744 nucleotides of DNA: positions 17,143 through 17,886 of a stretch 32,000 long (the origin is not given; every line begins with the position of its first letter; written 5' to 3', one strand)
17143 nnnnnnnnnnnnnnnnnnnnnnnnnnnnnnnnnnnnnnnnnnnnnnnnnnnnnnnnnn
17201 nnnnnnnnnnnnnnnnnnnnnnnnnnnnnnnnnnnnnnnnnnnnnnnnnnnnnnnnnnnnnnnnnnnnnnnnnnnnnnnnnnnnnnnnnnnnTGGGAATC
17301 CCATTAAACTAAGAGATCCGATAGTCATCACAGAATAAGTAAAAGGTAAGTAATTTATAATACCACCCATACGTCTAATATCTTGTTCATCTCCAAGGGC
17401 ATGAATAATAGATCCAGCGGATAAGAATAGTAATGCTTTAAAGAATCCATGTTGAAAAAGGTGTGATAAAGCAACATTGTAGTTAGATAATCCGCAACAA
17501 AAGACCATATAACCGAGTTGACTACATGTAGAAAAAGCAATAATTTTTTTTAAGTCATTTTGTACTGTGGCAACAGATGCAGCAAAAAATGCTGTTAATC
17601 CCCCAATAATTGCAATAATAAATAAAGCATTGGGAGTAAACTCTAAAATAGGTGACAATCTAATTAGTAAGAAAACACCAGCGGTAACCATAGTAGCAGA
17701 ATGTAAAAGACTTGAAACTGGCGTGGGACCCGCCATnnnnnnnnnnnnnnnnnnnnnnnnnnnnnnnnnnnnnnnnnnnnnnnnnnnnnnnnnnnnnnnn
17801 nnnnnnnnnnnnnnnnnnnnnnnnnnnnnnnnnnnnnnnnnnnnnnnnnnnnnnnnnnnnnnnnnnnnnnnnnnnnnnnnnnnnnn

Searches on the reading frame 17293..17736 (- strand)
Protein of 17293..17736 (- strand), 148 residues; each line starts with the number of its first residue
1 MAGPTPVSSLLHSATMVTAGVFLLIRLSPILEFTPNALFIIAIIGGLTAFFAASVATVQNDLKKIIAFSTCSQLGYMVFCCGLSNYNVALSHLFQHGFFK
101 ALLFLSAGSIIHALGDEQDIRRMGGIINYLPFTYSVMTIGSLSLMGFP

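Call 29: list_cluster_members(proteins=[window:17293-17736:-, window:5295-5999:-, window:18514-18840:-, window:18514-18783:-, window:6300-6581:-, window:31062-31334:+, window:4809-5210:+, window:2787-3128:+, window:3952-4305:+, window:2173-2637:-])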
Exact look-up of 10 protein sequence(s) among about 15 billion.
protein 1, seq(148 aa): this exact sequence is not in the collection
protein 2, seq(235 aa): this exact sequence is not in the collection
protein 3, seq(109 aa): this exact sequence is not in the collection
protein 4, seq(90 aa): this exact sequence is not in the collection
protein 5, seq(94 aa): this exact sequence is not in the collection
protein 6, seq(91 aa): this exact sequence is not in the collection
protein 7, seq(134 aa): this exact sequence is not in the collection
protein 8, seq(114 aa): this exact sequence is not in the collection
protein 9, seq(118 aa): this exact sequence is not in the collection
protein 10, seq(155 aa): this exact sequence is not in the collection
